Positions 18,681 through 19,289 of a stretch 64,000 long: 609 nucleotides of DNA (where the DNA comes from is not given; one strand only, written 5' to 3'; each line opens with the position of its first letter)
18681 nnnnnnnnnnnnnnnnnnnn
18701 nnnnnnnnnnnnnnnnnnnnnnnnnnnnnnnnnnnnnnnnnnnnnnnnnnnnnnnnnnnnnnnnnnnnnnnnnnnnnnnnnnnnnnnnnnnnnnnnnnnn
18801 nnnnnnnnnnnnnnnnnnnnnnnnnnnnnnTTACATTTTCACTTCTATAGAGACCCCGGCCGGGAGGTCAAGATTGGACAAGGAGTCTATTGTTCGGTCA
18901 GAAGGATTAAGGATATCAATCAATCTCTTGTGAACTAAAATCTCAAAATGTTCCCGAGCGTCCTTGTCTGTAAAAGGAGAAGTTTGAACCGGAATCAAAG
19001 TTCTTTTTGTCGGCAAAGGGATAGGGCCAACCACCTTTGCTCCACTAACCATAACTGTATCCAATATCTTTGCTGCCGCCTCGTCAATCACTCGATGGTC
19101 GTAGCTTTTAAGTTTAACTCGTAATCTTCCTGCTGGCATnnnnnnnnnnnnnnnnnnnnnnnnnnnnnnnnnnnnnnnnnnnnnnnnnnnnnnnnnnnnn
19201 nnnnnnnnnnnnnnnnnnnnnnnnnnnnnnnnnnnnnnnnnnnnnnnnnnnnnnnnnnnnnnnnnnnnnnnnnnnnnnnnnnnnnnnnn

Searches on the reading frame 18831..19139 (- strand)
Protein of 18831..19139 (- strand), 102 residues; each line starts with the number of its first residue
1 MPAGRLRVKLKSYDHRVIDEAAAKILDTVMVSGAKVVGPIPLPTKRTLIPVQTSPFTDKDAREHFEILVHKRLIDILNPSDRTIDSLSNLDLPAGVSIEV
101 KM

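Call 3: search_protein_families(library=pfam, proteins=[window:18831-19139:-], max_evalue=1)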
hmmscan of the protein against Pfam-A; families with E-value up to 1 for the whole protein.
window:18831-19139:- (102 aa): 1 family
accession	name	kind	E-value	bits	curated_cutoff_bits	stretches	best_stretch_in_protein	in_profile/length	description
PF00338.27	Ribosomal_S10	-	4.4e-30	104.3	21.2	1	7-101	1-98/98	Ribosomal protein S10p/S20e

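Call 10: find_encoding_contigs(protein=window:18831-19139:-, flank=6000, max_places=10)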
Protein window:18831-19139:- (102 aa): 7 contigs read that carry it; 6 places shown.
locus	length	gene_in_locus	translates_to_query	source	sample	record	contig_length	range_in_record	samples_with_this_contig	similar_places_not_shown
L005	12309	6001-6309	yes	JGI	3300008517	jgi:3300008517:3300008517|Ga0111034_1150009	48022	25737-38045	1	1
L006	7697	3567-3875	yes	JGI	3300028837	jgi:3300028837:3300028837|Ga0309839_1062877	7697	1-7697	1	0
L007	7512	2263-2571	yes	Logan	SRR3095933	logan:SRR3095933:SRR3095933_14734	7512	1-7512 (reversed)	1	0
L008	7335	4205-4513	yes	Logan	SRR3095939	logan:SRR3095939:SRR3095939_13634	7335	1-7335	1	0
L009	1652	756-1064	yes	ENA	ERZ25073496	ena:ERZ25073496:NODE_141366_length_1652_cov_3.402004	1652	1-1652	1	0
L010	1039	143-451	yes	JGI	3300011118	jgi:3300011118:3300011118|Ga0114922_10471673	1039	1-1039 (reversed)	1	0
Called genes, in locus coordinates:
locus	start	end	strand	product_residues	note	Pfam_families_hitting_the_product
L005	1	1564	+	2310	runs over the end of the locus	PF04563:RNA_pol_Rpb2_1, PF04561:RNA_pol_Rpb2_2, PF04565:RNA_pol_Rpb2_3, PF10385:RNA_pol_Rpb2_45, PF00562:RNA_pol_Rpb2_6, PF04560:RNA_pol_Rpb2_7, PF04997:RNA_pol_Rpb1_1, PF00623:RNA_pol_Rpb1_2, +2 more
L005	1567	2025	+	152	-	PF00164:Ribosom_S12_S23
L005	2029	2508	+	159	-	PF00177:Ribosomal_S7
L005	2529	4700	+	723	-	PF00009:GTP_EFTU, PF22042:EF-G_D2, PF03144:GTP_EFTU_D2, PF14492:EFG_III, PF16658:RF3_C (weak), PF03764:EFG_IV, PF00679:EFG_C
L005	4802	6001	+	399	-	PF00009:GTP_EFTU, PF03144:GTP_EFTU_D2, PF03143:GTP_EFTU_D3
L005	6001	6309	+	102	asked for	PF00338:Ribosomal_S10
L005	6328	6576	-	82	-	PF05016:ParE_toxin, PF15781:ParE-like_toxin (weak)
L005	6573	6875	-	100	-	PF02604:PhdYeFM_antitox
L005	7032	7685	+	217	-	PF00297:Ribosomal_L3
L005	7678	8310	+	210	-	PF00573:Ribosomal_L4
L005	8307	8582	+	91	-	PF00276:Ribosomal_L23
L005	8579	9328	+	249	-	PF00181:Ribosomal_L2_N, PF03947:Ribosomal_L2_C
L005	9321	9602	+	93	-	PF00203:Ribosomal_S19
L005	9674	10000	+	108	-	PF00237:Ribosomal_L22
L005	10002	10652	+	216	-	PF07650:KH_2, PF00189:Ribosomal_S3_C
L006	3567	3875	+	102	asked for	PF00338:Ribosomal_S10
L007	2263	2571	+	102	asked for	PF00338:Ribosomal_S10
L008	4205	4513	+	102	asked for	PF00338:Ribosomal_S10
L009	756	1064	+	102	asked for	PF00338:Ribosomal_S10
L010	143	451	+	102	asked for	PF00338:Ribosomal_S10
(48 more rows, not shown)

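Call 12: find_related_loci(query=window:18831-19136:-, collection=genome_contigs, flank=4000)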
Query window:18831-19136:- (101 aa) in genome_contigs; peptide patterns used: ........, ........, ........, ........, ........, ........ (x = any residue, [..] = any of these).
600 stretches matched a pattern (row limit reached: there are more); 426 encode a relative of the query (tblastn E <= 1e-3); the best 80 are kept; 80 distinct loci.
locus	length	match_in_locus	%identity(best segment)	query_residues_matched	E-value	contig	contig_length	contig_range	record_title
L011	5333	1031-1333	83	1-101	1e-54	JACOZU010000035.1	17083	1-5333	MAG: Candidatus Woesebacteria bacterium isolate NC_groundwater_213_Ag_S-0.1um_45_9 S4_GD2017_2_S1_scaffold_2848, whole g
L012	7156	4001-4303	83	1-101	4e-54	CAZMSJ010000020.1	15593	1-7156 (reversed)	MAG TPA_asm: uncultured Gammaproteobacteria bacterium isolate SRP298887_co1_344 genome assembly, contig: NODE_3770_lengt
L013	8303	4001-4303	83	1-101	7e-54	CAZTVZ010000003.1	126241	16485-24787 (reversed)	MAG TPA_asm: uncultured Gammaproteobacteria bacterium isolate binchicken_co27_378 genome assembly, contig: NODE_185_leng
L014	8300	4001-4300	80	2-101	6e-52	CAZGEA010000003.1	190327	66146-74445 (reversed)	MAG TPA_asm: uncultured Gammaproteobacteria bacterium isolate SRP286056_co1_758 genome assembly, contig: NODE_37_length_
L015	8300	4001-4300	76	2-101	7e-51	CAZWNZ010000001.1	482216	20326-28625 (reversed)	MAG TPA_asm: uncultured Gammaproteobacteria bacterium isolate SRP192927_co3_839 genome assembly, contig: NODE_2_length_4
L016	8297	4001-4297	81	3-101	7e-50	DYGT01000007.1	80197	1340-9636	MAG TPA_asm: Candidatus Microgenomatus sp. isolate BE2012_6_40_25 Afr_mines_BE2012_172_length_80197_cov_11_094732, whole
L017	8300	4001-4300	74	2-101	7e-49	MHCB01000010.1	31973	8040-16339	MAG: Candidatus Blackburnbacteria bacterium RIFCSPHIGHO2_12_FULL_44_25 rifcsphigho2_12_scaffold_1675, whole genome shotg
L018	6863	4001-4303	75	1-101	2e-47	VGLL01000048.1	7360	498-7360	MAG: Candidatus Shapirobacteria bacterium isolate K_DeepCast_150m_m1_139 K_DeepCast_150m_m1_139_Ga0194126_10021350, whol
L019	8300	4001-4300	72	2-101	3e-47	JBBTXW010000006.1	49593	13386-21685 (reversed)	MAG: Patescibacteria group bacterium isolate H51-bin053_1 H51_bin053_1_000000000006, whole genome shotgun sequence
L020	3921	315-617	70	1-101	7e-47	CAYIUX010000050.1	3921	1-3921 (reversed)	MAG TPA_asm: uncultured Gammaproteobacteria bacterium isolate ERP119705_co5_62 genome assembly, contig: NODE_34245_lengt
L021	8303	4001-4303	74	1-101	9e-47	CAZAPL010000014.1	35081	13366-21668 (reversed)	MAG TPA_asm: uncultured Gammaproteobacteria bacterium isolate SRP231805_co4_153 genome assembly, contig: k141_67734, who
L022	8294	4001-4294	70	4-101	7e-45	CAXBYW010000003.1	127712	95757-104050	MAG TPA_asm: uncultured bacterium isolate SRR3725731_binner12_Refined_73 genome assembly, contig: ERZ4200997.40, whole g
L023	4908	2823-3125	67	1-101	7e-45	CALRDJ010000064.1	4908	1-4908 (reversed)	MAG: Candidatus Levybacteria bacterium GW2011_GWA1_37_16 isolate TH-11nov19-213 genome assembly, contig: TH-11nov19-C427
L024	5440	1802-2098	70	3-101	4e-44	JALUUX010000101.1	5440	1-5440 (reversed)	MAG: Candidatus Shapirobacteria bacterium isolate 128-326_metabat1_scaf2bin.052 128-326_scaffold_8754_c1, whole genome s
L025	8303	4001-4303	66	1-101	1e-43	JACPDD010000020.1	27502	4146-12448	MAG: Candidatus Levyibacteriota bacterium isolate NC_groundwater_300_Ag_B-0.1um_39_8 S7_GD2017_3_B1_scaffold_1048, whole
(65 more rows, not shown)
